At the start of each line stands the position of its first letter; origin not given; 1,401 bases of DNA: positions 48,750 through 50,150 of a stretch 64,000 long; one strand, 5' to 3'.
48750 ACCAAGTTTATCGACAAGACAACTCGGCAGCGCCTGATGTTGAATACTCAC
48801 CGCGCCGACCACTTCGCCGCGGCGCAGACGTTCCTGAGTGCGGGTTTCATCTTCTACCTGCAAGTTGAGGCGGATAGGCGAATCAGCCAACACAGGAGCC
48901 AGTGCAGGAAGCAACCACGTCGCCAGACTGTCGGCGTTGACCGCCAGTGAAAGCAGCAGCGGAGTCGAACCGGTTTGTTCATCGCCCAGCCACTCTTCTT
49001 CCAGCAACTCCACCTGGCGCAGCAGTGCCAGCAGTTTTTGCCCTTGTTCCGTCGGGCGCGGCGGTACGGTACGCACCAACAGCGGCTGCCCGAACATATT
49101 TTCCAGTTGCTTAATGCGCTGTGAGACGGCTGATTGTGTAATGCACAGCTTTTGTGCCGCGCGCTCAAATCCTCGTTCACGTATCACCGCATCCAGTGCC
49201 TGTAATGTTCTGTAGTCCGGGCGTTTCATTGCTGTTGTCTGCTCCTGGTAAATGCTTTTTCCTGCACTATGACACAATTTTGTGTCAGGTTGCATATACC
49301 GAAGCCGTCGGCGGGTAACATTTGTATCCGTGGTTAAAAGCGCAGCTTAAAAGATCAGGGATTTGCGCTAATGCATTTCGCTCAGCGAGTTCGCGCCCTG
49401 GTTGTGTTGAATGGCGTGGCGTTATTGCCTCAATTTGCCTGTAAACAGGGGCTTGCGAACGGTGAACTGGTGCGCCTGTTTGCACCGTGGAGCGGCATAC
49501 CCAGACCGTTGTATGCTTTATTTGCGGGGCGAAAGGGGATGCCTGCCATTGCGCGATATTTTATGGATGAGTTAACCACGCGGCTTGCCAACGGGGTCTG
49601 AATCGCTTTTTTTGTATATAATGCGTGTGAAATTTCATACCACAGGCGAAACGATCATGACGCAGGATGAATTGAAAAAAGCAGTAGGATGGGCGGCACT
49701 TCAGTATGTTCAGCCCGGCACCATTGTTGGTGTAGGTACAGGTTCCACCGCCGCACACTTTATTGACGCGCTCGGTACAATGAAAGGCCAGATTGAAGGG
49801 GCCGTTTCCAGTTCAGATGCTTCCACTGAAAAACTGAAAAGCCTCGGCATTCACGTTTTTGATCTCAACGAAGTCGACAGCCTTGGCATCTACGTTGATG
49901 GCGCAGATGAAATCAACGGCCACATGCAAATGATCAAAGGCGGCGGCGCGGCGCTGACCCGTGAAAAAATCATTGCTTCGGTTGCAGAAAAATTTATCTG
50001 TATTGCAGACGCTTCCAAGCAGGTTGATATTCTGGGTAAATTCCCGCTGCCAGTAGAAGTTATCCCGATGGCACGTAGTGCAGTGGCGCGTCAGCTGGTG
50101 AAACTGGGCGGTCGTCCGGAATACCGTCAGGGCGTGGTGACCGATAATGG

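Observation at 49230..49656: LysR-family gene remnant (yqfE-type) next to the intact LysR regulator argP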

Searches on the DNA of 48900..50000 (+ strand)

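Call 3: search_dna_similar(query=window:49230-49660:+, collection=ecoli_genomes, mode=near, max_rows=30, rows=spread)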
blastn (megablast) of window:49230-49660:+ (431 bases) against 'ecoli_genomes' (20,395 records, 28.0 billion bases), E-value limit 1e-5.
Records with a match: 5426; places in all: 5758; records where one place covers at least 80% of the query: 5158.
Genomes with a match: 5426 of 5426; with a place that covers at least 80% of the query: 5158. Places per genome that has any: lowest 1, median 1, highest 3. On chromosomes: 5757 places; on plasmids: 1.
Best place of each record, by identity: >=99% 993; 95-99% 4433.
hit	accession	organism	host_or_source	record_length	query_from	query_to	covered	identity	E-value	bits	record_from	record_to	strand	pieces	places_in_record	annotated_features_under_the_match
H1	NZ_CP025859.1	Escherichia coli strain 504239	Homo sapiens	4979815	1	431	100%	100.0%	0e+0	797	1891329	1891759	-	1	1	LysR substrate-binding domain-containing protein | rpiA: ribose-5-phosphate isomerase RpiA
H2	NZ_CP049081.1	Escherichia coli strain p10A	Homo sapiens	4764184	1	431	100%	100.0%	0e+0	797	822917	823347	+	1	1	LysR substrate-binding domain-containing protein | rpiA: ribose-5-phosphate isomerase RpiA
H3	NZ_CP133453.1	Escherichia coli strain CREC8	Homo sapiens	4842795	1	431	100%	100.0%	0e+0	797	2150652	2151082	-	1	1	LysR substrate-binding domain-containing protein | rpiA: ribose-5-phosphate isomerase RpiA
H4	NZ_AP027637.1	Escherichia coli strain PSJ-23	Homo sapiens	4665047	1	431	100%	100.0%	0e+0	797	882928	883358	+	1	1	LysR substrate-binding domain-containing protein | rpiA: ribose-5-phosphate isomerase RpiA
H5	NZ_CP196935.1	Escherichia coli strain TG1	laboratory strain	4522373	1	431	100%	100.0%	0e+0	797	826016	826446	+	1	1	LysR substrate-binding domain-containing protein | rpiA: ribose-5-phosphate isomerase RpiA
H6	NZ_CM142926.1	Escherichia coli strain UCPROB-001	Homo sapiens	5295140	1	431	100%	98.8%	0e+0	769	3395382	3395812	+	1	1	LysR substrate-binding domain-containing protein | rpiA: ribose-5-phosphate isomerase RpiA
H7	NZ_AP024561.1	Escherichia coli strain NIPH17_0036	Homo sapiens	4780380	1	431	100%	98.4%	0e+0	758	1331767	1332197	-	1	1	hypothetical protein | rpiA: ribose-5-phosphate isomerase RpiA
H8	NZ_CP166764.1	Escherichia coli strain CRE444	Homo sapiens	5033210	1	431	100%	98.4%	0e+0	758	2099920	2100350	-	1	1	hypothetical protein | rpiA: ribose-5-phosphate isomerase RpiA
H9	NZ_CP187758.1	Escherichia coli strain CUVET24-IPD24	Dog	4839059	1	431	100%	98.4%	0e+0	758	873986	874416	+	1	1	type 2 periplasmic-binding domain-containing protein | rpiA: ribose-5-phosphate isomerase RpiA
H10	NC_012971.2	Escherichia coli BL21(DE3) strain BL21(DE3)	-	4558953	1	431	100%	98.1%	0e+0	752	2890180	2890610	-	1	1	hypothetical protein | rpiA: ribose-5-phosphate isomerase RpiA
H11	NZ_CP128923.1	Escherichia coli strain TUM9868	missing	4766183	1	431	100%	98.1%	0e+0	752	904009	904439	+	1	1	hypothetical protein | rpiA: ribose-5-phosphate isomerase RpiA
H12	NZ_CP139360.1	Escherichia coli strain EC147566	Homo sapiens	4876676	1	431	100%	98.1%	0e+0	752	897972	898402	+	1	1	hypothetical protein | rpiA: ribose-5-phosphate isomerase RpiA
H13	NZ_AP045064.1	Escherichia coli strain JNE23-001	Homo sapiens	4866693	1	431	100%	98.1%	0e+0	752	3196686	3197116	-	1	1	type 2 periplasmic-binding domain-containing protein | rpiA: ribose-5-phosphate isomerase RpiA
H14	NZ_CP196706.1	Escherichia coli strain EC102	Bovine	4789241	1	431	100%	97.9%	0e+0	747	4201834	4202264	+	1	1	hypothetical protein | rpiA: ribose-5-phosphate isomerase RpiA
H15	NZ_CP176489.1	Escherichia coli strain N1420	Homo sapiens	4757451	1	431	100%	97.9%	0e+0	745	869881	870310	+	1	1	LysR substrate-binding domain-containing protein | rpiA: ribose-5-phosphate isomerase RpiA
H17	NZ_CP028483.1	Escherichia coli strain E41-1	Homo sapiens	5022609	1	431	100%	97.4%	0e+0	734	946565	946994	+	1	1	LysR substrate-binding domain-containing protein | rpiA: ribose-5-phosphate isomerase RpiA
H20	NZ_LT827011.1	Escherichia coli O127:H6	Homo sapiens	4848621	1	431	100%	96.6%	8e-180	720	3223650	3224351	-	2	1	LysR substrate-binding domain-containing protein | rpiA: ribose-5-phosphate isomerase RpiA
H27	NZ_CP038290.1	Escherichia coli O157:H7 strain TX 265-1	cattle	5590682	1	431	90%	97.2%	2e-87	655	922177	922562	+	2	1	rpiA: ribose-5-phosphate isomerase RpiA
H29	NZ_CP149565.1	Escherichia coli strain 1504D004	Sus scrofa domesticus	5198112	180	431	58%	99.2%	9e-125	455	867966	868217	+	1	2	LysR family transcriptional regulator | rpiA: ribose-5-phosphate isomerase RpiA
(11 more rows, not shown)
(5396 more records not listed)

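Call 5: get_annotated_region(hit=H29, flank=4000)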
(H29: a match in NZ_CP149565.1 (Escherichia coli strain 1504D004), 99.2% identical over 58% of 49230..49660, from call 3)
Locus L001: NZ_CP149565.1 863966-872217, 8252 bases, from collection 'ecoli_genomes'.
description: Escherichia coli strain 1504D004 chromosome 1, complete sequence
organism: Escherichia coli strain 1504D004 (NCBI taxid 562)
replicon: chromosome; assembly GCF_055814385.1
host: Sus scrofa domesticus; source: feces; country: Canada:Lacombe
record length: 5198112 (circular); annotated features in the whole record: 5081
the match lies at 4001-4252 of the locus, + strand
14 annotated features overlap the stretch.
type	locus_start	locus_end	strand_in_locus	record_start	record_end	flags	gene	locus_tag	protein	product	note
CDS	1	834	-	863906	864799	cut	argP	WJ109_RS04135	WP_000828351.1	DNA-binding transcriptional regulator ArgP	-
CDS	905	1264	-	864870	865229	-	-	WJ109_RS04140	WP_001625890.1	ferredoxin reductase domain-containing protein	-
CDS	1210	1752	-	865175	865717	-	-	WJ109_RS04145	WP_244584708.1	FAD-binding oxidoreductase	-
CDS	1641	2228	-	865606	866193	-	-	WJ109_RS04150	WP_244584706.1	ferric reductase-like transmembrane domain-containing protein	-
CDS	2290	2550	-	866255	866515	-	-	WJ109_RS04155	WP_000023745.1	YdgH/BhsA/McbA family protein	-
CDS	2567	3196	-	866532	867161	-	-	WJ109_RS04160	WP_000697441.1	FMN-dependent NADH-azoreductase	-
CDS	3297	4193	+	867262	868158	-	-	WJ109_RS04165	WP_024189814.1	LysR family transcriptional regulator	-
CDS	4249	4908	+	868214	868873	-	rpiA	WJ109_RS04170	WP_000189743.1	ribose-5-phosphate isomerase RpiA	-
CDS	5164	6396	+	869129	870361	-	serA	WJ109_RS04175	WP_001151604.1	phosphoglycerate dehydrogenase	-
CDS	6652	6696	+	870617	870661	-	-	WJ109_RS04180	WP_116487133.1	type I toxin-antitoxin system Ibs family toxin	-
CDS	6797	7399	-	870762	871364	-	fau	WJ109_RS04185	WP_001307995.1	5-formyltetrahydrofolate cyclo-ligase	-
ncRNA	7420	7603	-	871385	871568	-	ssrS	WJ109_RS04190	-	6S RNA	-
CDS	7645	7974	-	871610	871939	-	zapA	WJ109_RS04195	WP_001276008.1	cell division protein ZapA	-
CDS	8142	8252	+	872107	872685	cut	ygfB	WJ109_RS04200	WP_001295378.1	UPF0149 family protein YgfB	-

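Call 6: get_annotated_region(hit=H20, flank=1500)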
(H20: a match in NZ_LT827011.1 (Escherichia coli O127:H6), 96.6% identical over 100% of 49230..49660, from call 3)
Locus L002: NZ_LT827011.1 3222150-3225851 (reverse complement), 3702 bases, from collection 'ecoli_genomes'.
description: Escherichia coli O127:H6 isolate EPEC E2348/69 variety 2 chromosome 1, complete sequence
organism: Escherichia coli O127:H6 (NCBI taxid 168807)
replicon: chromosome; assembly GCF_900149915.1
host: Homo sapiens; source: Sanger Centre via Imperial College; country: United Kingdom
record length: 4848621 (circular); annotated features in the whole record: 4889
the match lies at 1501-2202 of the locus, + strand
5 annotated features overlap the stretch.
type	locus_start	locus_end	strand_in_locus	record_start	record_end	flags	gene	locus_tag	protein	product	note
CDS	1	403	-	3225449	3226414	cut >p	-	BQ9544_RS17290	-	methylmalonyl-CoA mutase family protein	incomplete; partial in the middle of a contig; missing C-terminus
CDS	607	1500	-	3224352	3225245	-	argP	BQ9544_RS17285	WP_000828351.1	DNA-binding transcriptional regulator ArgP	-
CDS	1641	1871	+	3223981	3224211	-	-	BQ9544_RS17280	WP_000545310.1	LysR substrate-binding domain-containing protein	-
CDS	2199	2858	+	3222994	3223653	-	rpiA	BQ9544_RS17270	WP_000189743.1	ribose-5-phosphate isomerase RpiA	-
CDS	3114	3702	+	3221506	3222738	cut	serA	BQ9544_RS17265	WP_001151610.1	phosphoglycerate dehydrogenase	-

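Call 7: get_annotated_region(hit=H5, flank=1500)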
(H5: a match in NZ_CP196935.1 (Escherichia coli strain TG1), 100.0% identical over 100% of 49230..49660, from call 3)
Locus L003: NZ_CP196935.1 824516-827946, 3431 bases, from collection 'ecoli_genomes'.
description: Escherichia coli strain TG1 chromosome, complete genome
organism: Escherichia coli strain TG1 (NCBI taxid 562)
replicon: chromosome; assembly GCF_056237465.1
host: -; source: laboratory strain; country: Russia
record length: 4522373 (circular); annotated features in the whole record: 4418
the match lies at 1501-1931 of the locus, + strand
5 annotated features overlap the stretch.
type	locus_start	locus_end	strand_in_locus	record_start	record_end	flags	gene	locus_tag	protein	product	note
CDS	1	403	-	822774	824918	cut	scpA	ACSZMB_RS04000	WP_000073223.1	methylmalonyl-CoA mutase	-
CDS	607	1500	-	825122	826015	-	argP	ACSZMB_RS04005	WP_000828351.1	DNA-binding transcriptional regulator ArgP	-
CDS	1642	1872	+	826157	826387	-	-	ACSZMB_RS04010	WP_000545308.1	LysR substrate-binding domain-containing protein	-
CDS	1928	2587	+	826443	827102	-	rpiA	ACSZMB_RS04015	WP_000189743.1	ribose-5-phosphate isomerase RpiA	-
CDS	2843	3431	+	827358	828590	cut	serA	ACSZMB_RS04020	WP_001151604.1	phosphoglycerate dehydrogenase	-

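Call 9: search_dna_similar(query=L001:835-4260:+, collection=ecoli_genomes, mode=near, max_rows=60, rows=spread)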
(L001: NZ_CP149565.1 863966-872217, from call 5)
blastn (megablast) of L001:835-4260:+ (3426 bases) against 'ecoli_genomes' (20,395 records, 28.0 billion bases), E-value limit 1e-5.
Records with a match: 5426; places in all: 5428; records where one place covers at least 80% of the query: 233.
Genomes with a match: 5426 of 5426; with a place that covers at least 80% of the query: 233. Places per genome that has any: lowest 1, median 1, highest 2. On chromosomes: 5427 places; on plasmids: 1.
Best place of each record, by identity: >=99% 977; 95-99% 4449.
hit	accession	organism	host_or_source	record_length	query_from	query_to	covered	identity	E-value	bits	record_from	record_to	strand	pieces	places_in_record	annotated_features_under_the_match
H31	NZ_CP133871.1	Escherichia coli strain ES5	Homo sapiens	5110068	1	3426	100%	100.0%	0e+0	6327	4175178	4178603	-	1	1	LysR family transcriptional regulator | FMN-dependent NADH-azoreductase | ferric reductase-like transmembrane domain-containing protein | ferredoxin reductase domain-containing protein | FAD-binding oxidoreductase | and 2 other names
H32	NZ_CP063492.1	Escherichia coli strain EF5-18-41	Gallus gallus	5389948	1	3426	100%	95.8%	0e+0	5526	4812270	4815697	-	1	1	ferredoxin reductase family protein | LysR family transcriptional regulator | FMN-dependent NADH-azoreductase | DUF1471 domain-containing protein | rpiA: ribose-5-phosphate isomerase RpiA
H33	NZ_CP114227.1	Escherichia coli strain N4220121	wastewater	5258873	1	3426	100%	95.8%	0e+0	5537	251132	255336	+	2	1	LysR family transcriptional regulator | FAD-binding oxidoreductase | IS1-like element IS1A family transposase | ferric reductase-like transmembrane domain-containing protein | FMN-dependent NADH-azoreductase | and 2 other names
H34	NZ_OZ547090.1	Escherichia coli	Homo sapiens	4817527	1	3426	9%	97.8%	3e-123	555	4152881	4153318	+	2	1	LysR substrate-binding domain-containing protein | rpiA: ribose-5-phosphate isomerase RpiA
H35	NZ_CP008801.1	Escherichia coli KLY strain KLY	-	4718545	1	3426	9%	99.1%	3e-128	569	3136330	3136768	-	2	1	LysR substrate-binding domain-containing protein | rpiA: ribose-5-phosphate isomerase RpiA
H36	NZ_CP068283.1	Escherichia coli strain CY598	not collected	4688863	1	3426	9%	99.1%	3e-128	569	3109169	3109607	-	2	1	LysR substrate-binding domain-containing protein | rpiA: ribose-5-phosphate isomerase RpiA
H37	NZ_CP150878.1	Escherichia coli strain JM109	not collected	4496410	1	3426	9%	99.1%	3e-128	569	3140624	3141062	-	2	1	LysR substrate-binding domain-containing protein | rpiA: ribose-5-phosphate isomerase RpiA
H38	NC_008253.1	Escherichia coli 536 strain 536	-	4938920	1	3426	9%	97.5%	1e-121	550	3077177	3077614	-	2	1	LysR substrate-binding domain-containing protein | rpiA: ribose-5-phosphate isomerase RpiA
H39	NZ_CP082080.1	Escherichia coli strain MS20655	Homo sapiens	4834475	1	3426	9%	97.5%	1e-121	550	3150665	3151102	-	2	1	LysR substrate-binding domain-containing protein | rpiA: ribose-5-phosphate isomerase RpiA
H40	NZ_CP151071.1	Escherichia coli strain 22KM0354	Dog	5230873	1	3426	9%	97.5%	1e-121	550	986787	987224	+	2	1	LysR substrate-binding domain-containing protein | rpiA: ribose-5-phosphate isomerase RpiA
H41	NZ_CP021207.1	Escherichia coli strain strain Z247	Homo sapiens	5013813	1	3426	9%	97.2%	6e-120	544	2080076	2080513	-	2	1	LysR substrate-binding domain-containing protein | rpiA: ribose-5-phosphate isomerase RpiA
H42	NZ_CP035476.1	Escherichia coli strain U12A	Homo sapiens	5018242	1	3426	9%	97.2%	6e-120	544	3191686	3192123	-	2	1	LysR substrate-binding domain-containing protein | rpiA: ribose-5-phosphate isomerase RpiA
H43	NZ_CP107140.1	Escherichia coli strain S4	human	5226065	1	3426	9%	97.2%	6e-120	544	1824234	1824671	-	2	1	LysR substrate-binding domain-containing protein | rpiA: ribose-5-phosphate isomerase RpiA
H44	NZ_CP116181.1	Escherichia coli strain DETEC-E480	button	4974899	1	3426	9%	97.2%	6e-120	544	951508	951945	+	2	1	LysR substrate-binding domain-containing protein | rpiA: ribose-5-phosphate isomerase RpiA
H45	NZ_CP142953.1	Escherichia coli strain EC190759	Homo sapiens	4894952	1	3426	9%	97.2%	6e-120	544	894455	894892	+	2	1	LysR substrate-binding domain-containing protein | rpiA: ribose-5-phosphate isomerase RpiA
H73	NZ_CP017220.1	Escherichia coli strain FAM21845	raw milk cheese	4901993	1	3426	7%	98.4%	2e-89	439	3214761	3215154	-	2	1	rpiA: ribose-5-phosphate isomerase RpiA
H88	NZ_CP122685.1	Escherichia coli strain ETEC4067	Sus scrofa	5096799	1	3426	7%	98.0%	9e-59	435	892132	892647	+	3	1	hypothetical protein | rpiA: ribose-5-phosphate isomerase RpiA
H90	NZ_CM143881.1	Escherichia coli strain E09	Homo sapiens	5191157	1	3426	3%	99.1%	3e-18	196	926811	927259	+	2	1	rpiA: ribose-5-phosphate isomerase RpiA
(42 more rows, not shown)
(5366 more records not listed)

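Call 11: get_annotated_region(hit=H32, flank=1200)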
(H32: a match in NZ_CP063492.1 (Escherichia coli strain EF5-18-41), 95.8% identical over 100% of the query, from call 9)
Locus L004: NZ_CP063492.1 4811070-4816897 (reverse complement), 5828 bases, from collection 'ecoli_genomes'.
description: Escherichia coli strain EF5-18-41 chromosome, complete genome
organism: Escherichia coli strain EF5-18-41 (NCBI taxid 562)
replicon: chromosome; assembly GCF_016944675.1
host: Gallus gallus; source: chicken stool; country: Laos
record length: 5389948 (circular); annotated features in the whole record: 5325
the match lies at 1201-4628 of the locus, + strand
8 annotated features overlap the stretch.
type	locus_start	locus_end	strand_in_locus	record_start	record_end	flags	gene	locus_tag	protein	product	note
CDS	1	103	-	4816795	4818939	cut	scpA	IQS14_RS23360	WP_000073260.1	methylmalonyl-CoA mutase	-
CDS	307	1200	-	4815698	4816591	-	argP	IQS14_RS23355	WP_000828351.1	DNA-binding transcriptional regulator ArgP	-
CDS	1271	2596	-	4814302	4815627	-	-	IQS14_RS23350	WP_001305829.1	ferredoxin reductase family protein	-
CDS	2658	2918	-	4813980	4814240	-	-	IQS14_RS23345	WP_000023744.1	DUF1471 domain-containing protein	-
CDS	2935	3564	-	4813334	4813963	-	-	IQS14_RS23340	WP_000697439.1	FMN-dependent NADH-azoreductase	-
CDS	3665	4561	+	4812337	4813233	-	-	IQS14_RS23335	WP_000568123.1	LysR family transcriptional regulator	-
CDS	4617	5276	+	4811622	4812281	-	rpiA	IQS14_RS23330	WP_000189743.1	ribose-5-phosphate isomerase RpiA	-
CDS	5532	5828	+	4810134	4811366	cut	serA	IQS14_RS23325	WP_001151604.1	phosphoglycerate dehydrogenase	-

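Call 12: get_annotated_region(hit=H90, flank=1200)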
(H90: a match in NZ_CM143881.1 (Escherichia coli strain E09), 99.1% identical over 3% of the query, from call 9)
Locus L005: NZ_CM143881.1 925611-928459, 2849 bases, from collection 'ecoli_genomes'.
description: Escherichia coli strain E09 chromosome, whole genome shotgun sequence
organism: Escherichia coli strain E09 (NCBI taxid 562)
replicon: chromosome; assembly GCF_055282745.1
host: Homo sapiens; source: urine sample; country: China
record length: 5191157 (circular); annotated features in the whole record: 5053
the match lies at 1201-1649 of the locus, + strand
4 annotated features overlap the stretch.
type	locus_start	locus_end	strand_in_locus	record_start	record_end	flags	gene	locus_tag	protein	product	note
CDS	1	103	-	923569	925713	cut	scpA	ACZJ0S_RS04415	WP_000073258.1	methylmalonyl-CoA mutase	-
CDS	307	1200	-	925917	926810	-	argP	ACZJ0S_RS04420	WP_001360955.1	DNA-binding transcriptional regulator ArgP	-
CDS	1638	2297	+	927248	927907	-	rpiA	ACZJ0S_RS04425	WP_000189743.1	ribose-5-phosphate isomerase RpiA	-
CDS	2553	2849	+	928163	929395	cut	serA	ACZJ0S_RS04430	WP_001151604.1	phosphoglycerate dehydrogenase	-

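Call 13: get_annotated_region(hit=H73, flank=1200)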
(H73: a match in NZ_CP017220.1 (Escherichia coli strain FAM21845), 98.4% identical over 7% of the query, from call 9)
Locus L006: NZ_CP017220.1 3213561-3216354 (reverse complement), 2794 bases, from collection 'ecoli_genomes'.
description: Escherichia coli strain FAM21845 chromosome, complete genome
organism: Escherichia coli strain FAM21845 (NCBI taxid 562)
replicon: chromosome; assembly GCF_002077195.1
host: -; source: raw milk cheese; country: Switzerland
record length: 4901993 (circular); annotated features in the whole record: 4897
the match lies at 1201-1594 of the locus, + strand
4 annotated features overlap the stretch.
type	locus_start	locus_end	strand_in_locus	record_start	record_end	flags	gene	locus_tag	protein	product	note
CDS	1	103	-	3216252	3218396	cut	scpA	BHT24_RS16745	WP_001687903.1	methylmalonyl-CoA mutase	-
CDS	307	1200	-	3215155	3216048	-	argP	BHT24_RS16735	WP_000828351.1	DNA-binding transcriptional regulator ArgP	-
CDS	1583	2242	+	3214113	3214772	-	rpiA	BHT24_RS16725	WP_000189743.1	ribose-5-phosphate isomerase RpiA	-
CDS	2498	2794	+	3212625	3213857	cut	serA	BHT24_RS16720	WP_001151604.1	phosphoglycerate dehydrogenase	-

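Call 14: get_annotated_region(hit=H88, flank=1200)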
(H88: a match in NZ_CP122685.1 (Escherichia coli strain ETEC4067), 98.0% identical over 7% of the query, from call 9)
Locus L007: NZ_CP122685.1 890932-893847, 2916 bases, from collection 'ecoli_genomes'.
description: Escherichia coli strain ETEC4067 chromosome, complete genome
organism: Escherichia coli strain ETEC4067 (NCBI taxid 562)
replicon: chromosome; assembly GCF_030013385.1
host: Sus scrofa; source: feces; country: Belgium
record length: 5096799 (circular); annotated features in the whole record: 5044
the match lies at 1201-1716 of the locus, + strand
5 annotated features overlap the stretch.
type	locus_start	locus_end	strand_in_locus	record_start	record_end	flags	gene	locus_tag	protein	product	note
CDS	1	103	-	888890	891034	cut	scpA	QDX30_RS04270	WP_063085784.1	methylmalonyl-CoA mutase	-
CDS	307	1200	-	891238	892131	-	argP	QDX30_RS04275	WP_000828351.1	DNA-binding transcriptional regulator ArgP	-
CDS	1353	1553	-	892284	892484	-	-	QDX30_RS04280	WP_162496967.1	hypothetical protein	-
CDS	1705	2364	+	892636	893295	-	rpiA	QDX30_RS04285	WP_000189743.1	ribose-5-phosphate isomerase RpiA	-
CDS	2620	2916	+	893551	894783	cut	serA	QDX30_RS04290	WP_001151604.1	phosphoglycerate dehydrogenase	-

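Call 30: search_dna_similar(query=L006:1363-1442:+, collection=ecoli_genomes, mode=near, max_rows=10, rows=spread)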
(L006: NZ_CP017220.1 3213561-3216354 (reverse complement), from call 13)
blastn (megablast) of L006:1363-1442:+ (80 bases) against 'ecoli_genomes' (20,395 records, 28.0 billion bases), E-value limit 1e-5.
Records with a match: 3567; places in all: 3567; records where one place covers at least 80% of the query: 1599.
Genomes with a match: 3567 of 5426; with a place that covers at least 80% of the query: 1599. Places per genome that has any: lowest 1, median 1, highest 1. On chromosomes: 3566 places; on plasmids: 1.
Best place of each record, by identity: >=99% 1373; 95-99% 2192; 90-95% 2.
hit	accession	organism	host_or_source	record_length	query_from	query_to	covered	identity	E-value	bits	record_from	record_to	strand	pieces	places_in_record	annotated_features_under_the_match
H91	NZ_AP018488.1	Escherichia coli O157:H7 strain PV15-279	Homo sapiens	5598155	1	80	100%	100.0%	2e-33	148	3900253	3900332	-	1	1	none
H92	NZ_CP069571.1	Escherichia coli strain FDAARGOS_1250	Homo sapiens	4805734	1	80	100%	100.0%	2e-33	148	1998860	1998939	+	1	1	hypothetical protein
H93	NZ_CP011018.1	Escherichia coli strain CI5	Homo sapiens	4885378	1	80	100%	98.8%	1e-31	143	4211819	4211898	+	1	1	hypothetical protein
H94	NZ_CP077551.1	Escherichia coli O111:H2 strain 08-3342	Homo sapiens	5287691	1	80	100%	98.8%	1e-31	143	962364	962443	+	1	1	hypothetical protein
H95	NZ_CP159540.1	Escherichia coli strain PEC1011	Wild bird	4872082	1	80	100%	96.3%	2e-28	132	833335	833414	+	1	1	hypothetical protein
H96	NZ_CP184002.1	Escherichia coli strain 884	Homo sapiens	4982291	40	80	51%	100.0%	1e-11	77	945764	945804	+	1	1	LysR substrate-binding domain-containing protein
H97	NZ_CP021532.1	Escherichia coli strain AR_0149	missing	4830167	40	80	51%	97.6%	5e-10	71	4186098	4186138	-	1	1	LysR substrate-binding domain-containing protein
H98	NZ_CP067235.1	Escherichia coli strain SBF22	surface water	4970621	40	80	51%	97.6%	5e-10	71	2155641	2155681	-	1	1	LysR substrate-binding domain-containing protein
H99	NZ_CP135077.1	Escherichia coli strain 19213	Homo sapiens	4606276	40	80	51%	97.6%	5e-10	71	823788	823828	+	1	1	LysR substrate-binding domain-containing protein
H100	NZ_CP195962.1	Escherichia coli strain D8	Water sample from the Juan Diaz River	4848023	40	78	49%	97.4%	6e-9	68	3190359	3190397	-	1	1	LysR substrate-binding domain-containing protein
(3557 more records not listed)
